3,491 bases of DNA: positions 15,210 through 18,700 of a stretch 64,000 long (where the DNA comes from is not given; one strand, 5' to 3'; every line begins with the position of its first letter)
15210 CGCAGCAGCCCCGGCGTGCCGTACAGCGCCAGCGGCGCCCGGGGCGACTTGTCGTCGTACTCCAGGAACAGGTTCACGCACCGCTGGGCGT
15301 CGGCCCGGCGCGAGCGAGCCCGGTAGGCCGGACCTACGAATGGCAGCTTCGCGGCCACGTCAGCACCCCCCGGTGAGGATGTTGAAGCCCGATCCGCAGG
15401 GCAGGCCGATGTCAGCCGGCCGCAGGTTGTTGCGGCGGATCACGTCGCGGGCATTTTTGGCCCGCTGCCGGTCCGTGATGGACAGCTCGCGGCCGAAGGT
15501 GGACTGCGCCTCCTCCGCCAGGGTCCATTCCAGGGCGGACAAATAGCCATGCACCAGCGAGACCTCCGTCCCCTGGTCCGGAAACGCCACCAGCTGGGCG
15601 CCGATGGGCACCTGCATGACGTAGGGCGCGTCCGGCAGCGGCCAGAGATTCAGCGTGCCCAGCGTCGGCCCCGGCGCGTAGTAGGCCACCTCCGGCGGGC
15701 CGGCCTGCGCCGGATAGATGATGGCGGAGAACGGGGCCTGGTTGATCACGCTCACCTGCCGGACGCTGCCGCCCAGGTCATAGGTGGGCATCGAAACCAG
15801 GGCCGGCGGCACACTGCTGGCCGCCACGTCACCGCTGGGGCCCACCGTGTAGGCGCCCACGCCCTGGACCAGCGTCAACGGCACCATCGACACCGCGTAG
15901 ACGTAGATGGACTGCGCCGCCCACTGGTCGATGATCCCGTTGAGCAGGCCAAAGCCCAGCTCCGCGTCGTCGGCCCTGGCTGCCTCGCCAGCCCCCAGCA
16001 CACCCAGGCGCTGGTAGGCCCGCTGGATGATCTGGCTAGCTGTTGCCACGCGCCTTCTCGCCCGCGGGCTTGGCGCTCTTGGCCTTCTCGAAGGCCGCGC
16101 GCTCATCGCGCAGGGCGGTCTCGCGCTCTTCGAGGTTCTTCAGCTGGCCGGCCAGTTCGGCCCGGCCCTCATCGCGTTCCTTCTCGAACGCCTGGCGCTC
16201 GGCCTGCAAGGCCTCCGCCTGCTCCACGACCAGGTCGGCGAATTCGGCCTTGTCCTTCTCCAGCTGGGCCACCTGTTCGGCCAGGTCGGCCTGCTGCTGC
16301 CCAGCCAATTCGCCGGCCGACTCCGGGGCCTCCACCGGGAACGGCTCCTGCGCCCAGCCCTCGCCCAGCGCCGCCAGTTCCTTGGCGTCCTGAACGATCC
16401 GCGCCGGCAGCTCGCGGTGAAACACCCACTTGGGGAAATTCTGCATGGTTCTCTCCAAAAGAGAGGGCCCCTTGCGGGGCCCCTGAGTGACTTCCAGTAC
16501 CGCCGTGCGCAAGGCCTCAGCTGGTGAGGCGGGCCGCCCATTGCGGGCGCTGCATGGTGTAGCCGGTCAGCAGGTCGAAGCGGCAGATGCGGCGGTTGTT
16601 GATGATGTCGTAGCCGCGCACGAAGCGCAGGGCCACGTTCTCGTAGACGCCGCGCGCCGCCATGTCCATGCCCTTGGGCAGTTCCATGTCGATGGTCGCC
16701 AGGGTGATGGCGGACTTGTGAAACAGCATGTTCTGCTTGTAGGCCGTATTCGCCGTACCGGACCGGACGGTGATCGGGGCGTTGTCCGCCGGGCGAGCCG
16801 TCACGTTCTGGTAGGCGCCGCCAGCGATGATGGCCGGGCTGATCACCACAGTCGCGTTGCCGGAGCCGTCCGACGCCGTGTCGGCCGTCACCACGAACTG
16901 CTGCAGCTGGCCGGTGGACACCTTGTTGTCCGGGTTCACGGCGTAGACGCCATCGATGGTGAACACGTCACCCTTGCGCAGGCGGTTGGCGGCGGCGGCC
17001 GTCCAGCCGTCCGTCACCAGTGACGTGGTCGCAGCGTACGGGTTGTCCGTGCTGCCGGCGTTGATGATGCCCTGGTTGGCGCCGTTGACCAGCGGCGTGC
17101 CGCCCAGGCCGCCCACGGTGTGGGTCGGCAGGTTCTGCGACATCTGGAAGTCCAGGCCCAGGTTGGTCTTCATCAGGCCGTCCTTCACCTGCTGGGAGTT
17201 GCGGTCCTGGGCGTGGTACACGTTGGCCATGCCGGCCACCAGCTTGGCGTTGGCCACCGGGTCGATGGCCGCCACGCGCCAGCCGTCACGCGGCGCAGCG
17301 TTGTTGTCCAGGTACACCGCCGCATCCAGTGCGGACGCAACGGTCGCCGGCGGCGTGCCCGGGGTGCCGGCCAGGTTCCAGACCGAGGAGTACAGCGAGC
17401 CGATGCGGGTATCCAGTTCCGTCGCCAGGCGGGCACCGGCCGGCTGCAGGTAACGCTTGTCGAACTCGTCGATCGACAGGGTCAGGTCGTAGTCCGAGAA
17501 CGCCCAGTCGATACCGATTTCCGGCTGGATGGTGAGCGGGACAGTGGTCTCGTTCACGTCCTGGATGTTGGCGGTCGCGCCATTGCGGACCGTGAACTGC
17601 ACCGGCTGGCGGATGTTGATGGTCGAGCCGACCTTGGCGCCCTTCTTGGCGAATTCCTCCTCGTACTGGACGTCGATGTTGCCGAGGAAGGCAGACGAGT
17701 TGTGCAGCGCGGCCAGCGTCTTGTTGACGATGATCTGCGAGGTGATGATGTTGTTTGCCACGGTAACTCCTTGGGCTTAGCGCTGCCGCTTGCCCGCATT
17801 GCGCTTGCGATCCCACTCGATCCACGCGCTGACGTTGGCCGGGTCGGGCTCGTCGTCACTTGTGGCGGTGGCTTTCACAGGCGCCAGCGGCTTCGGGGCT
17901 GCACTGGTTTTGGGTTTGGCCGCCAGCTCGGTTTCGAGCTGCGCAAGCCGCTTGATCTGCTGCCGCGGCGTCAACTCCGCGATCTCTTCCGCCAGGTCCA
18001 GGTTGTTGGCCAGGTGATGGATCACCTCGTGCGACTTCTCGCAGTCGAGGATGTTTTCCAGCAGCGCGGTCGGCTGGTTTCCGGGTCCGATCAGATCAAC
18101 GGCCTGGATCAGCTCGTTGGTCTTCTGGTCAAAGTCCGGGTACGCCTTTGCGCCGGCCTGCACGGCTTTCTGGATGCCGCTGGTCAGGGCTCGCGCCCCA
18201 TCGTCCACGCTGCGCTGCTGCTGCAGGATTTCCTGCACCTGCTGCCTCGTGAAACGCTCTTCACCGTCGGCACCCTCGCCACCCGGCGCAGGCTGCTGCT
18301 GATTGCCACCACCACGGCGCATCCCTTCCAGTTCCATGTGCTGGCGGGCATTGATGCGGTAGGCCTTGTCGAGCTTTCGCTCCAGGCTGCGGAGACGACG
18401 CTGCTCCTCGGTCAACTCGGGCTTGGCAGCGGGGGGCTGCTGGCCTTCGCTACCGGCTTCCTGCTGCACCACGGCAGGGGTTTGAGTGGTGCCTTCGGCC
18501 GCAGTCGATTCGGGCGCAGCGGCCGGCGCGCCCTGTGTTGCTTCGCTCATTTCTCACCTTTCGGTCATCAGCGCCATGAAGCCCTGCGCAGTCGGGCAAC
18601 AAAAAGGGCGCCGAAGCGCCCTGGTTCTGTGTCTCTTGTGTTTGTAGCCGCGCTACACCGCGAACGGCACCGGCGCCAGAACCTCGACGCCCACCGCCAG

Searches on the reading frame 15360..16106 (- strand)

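Call 13: search_protein_families(library=phrogs, proteins=[window:15360-16106:-], max_evalue=0.001)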
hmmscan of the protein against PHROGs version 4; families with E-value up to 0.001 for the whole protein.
window:15360-16106:- (248 aa): 1 family
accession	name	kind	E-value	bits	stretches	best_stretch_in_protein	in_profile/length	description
phrog_12985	-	unknown function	2.8e-27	97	1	21-231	2-216/238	-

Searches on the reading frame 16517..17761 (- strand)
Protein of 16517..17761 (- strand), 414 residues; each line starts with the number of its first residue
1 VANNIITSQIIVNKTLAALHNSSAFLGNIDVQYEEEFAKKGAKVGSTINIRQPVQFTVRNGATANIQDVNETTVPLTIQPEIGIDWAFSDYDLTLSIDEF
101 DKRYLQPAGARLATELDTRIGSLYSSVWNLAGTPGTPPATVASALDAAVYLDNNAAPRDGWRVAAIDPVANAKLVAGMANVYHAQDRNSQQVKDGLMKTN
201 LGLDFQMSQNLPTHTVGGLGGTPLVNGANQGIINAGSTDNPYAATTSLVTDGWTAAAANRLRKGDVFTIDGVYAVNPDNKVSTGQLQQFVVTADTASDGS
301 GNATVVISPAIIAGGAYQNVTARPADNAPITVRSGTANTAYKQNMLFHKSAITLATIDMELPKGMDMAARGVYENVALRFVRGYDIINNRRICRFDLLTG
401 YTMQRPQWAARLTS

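Call 13: search_protein_families(library=phrogs, proteins=[window:16517-17761:-], max_evalue=0.001)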
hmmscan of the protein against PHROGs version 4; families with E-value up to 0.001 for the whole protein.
window:16517-17761:- (414 aa): 2 families
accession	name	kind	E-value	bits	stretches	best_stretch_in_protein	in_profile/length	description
phrog_283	-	head and packaging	3e-76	258.3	1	1-413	1-382/385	major head protein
phrog_1302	-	tail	0.00053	20.5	0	233-311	87-153/201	distal tail protein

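Call 85: search_dna_similar(query=window:16517-17761:-, collection=phages, mode=protein, max_evalue=1e-10, max_rows=12)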
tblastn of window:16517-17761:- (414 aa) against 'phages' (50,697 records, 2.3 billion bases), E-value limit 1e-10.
Records with a match: 87; places in all: 88; records where one place covers at least 80% of the query: 83.
Best place of each record, by identity: <60% 87.
By first word of the organism name: Vibrio 59; Caudoviricetes 8; Gordonia 4; Rhodoferax 2; Thalassomonas 2; Shewanella 2; Xylella 2; Pseudomonas 1; Phage 1; Bacteriophage 1; and 5 more.
By host as written in the record: Vibrio parahaemolyticus 15; - 13; Vibrio crassostreae 10; Vibrio vulnificus 5; Vibrio alginolyticus 5; Gordonia rubripertincta NRRL B-16540 4; Rhodoferax sp. IMCC26218 2; Vibrio tasmaniensis 2; and 26 more.
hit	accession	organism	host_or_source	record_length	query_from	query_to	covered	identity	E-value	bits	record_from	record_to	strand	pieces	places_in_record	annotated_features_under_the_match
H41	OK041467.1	Pseudomonas phage PAE2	Pseudomonas aeruginosa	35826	1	408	99%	39.3%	4e-73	254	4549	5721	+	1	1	putative coat protein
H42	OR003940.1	Phage DSL-LC05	Gammaproteobacteria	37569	1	412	100%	38.2%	4e-68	239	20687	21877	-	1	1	major capsid protein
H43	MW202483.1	Caudoviricetes sp.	Manatee Spring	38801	1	412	100%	38.1%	4e-72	251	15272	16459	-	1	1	P22 coat protein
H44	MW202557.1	Caudoviricetes sp.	Manatee Spring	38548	1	411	99%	38.0%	2e-64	229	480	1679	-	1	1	P22 coat protein | hypothetical protein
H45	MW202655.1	Bacteriophage sp.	Manatee Spring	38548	1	411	99%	38.0%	2e-64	229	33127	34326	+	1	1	P22 coat protein | hypothetical protein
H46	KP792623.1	Rhodoferax phage P26218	Rhodoferax sp. IMCC26218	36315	1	409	99%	37.9%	2e-68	240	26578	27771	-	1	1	coat protein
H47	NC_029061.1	Rhodoferax phage P26218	Rhodoferax sp. IMCC26218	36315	1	409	99%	37.9%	2e-68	240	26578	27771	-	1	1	major head protein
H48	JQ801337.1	Vibrio phage VvAW1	Vibrio vulnificus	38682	3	414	100%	36.6%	1e-66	235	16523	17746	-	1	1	P22 coat protein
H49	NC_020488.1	Vibrio phage VvAW1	Vibrio vulnificus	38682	3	414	100%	36.6%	1e-66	235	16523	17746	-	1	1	major head protein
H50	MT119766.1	Xanthomonas phage PBR31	Xanthomonas campestris pv. campestris ...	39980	1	412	100%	36.6%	2e-73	255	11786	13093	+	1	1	major capsid protein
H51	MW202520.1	Caudoviricetes sp.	Manatee Spring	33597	1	412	100%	36.2%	4e-74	257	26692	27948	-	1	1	P22 coat protein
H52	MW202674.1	Caudoviricetes sp.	Manatee Spring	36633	1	412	100%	35.2%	3e-46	255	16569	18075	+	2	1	P22 coat protein (x2) | hypothetical protein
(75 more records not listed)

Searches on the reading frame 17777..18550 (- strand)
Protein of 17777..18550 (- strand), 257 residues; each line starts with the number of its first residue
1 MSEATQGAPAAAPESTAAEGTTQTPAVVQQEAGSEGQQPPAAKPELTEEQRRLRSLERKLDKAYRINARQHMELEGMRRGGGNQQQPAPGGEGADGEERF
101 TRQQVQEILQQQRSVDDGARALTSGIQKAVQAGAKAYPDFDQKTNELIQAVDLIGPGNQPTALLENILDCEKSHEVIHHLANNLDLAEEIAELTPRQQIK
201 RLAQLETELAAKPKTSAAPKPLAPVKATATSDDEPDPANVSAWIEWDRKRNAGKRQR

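Call 13: search_protein_families(library=phrogs, proteins=[window:17777-18550:-], max_evalue=0.001)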
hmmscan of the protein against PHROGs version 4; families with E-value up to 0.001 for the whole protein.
window:17777-18550:- (257 aa): 1 family
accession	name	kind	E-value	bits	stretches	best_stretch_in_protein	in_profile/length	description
phrog_8865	-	head and packaging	3e-16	61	1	6-251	31-294/297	head scaffolding protein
